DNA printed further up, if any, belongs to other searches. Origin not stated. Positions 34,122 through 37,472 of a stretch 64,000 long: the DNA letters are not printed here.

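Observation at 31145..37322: Translationally coupled three-gene module resembling a membrane-tethered polymorphic toxin with an immunity gene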

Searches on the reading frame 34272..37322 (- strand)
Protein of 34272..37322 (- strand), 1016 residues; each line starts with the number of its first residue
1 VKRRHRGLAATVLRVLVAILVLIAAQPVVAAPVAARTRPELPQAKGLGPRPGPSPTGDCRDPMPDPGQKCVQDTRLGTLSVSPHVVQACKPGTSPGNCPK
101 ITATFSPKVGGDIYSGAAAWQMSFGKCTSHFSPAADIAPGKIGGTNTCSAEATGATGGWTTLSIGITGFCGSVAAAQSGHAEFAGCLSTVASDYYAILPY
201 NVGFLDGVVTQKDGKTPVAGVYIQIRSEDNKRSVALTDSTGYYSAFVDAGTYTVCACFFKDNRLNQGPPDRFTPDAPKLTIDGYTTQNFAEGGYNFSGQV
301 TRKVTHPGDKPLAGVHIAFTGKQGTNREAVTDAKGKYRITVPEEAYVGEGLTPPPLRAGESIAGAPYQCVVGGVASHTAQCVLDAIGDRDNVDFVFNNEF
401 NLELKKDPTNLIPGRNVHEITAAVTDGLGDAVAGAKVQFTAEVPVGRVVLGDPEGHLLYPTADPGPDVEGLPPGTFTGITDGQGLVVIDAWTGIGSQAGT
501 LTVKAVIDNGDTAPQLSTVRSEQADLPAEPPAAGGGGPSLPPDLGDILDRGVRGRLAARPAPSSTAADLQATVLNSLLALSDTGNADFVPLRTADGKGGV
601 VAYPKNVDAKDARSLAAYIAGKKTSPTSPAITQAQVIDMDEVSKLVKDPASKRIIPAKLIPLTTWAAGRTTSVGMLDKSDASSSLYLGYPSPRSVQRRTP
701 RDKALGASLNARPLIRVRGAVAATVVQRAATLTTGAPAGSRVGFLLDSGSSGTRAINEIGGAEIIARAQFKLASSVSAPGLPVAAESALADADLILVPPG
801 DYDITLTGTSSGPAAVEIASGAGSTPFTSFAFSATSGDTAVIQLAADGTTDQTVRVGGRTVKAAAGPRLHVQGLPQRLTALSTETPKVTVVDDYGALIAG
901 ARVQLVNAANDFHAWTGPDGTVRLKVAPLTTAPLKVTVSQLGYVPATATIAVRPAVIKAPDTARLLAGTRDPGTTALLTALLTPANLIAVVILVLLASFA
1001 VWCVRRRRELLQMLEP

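Call 3: search_protein_families(library=pfam, proteins=[window:34272-37322:-], max_evalue=1)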
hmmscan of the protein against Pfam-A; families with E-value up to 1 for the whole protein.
window:34272-37322:- (1016 aa): 8 families
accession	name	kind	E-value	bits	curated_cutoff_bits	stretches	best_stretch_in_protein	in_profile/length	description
PF13620.12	CarboxypepD_reg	-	4.7e-20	72.2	32.3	3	888-954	4-71/82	Carboxypeptidase regulatory-like domain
PF13715.12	CarbopepD_reg_2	-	1e-11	45.1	32.2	2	297-346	2-46/88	CarboxypepD_reg-like domain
PF02369.22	Big_1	-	7.6e-08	32.8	34.9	3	299-341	20-66/93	Bacterial Ig-like domain (group 1)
PF17210.9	SdrD_B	-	0.0001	22.9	29.7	1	210-256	16-64/112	SdrD B-like domain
PF17802.7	SpaA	-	0.00027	21.5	23.1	0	211-254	9-56/91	Prealbumin-like fold domain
PF11974.14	bMG3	-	0.0084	16.5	34.9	0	310-344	26-61/103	Bacterial alpha-2-macroglobulin MG3 domain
PF22902.2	NOMO1-like_9th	-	0.062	13.5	27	0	311-339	12-42/75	BOS complex subunit NOMO1-like, beta sandwich domain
PF20598.4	DUF6795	-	0.25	12.1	27.4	0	304-340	5-44/103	Domain of unknown function (DUF6795)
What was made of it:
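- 34272..37322 (-): Gene A: 1016-aa exported surface protein. It has a signal-like N-terminus, a Cys-rich region, CarboxypepD_reg and Ig-like beta-sandwich domains, a C-terminal TM anchor (residues 986-1004, about 34311-34367) and a short basic tail. It is the accessory or partner protein. Pfam call 3.
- Checked: Big_1 scores 32.8 bits, just under its cut-off of 34.9 (call 3).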

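Call 4: search_protein_families(library=ncbifam, proteins=[window:34272-37322:-], max_evalue=1)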
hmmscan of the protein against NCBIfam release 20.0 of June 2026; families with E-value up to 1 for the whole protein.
window:34272-37322:- (1016 aa): 2 families
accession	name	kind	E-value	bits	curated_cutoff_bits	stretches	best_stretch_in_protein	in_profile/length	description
TIGR04056.1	OMP_RagA_SusC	subfamily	0.02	13.2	368.25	1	300-345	3-45/981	SusC/RagA family TonB-linked outer membrane protein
TIGR04134.1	lipo_with_rSAM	hypoth_equivalog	0.17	11.9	39.8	0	299-340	41-90/150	radical SAM-associated putative lipoprotein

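Call 92: search_protein_families(library=padloc, proteins=[window:34272-37322:-], max_evalue=0.1)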
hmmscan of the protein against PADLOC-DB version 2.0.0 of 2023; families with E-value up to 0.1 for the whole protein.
window:34272-37322:- (1016 aa): 0 families
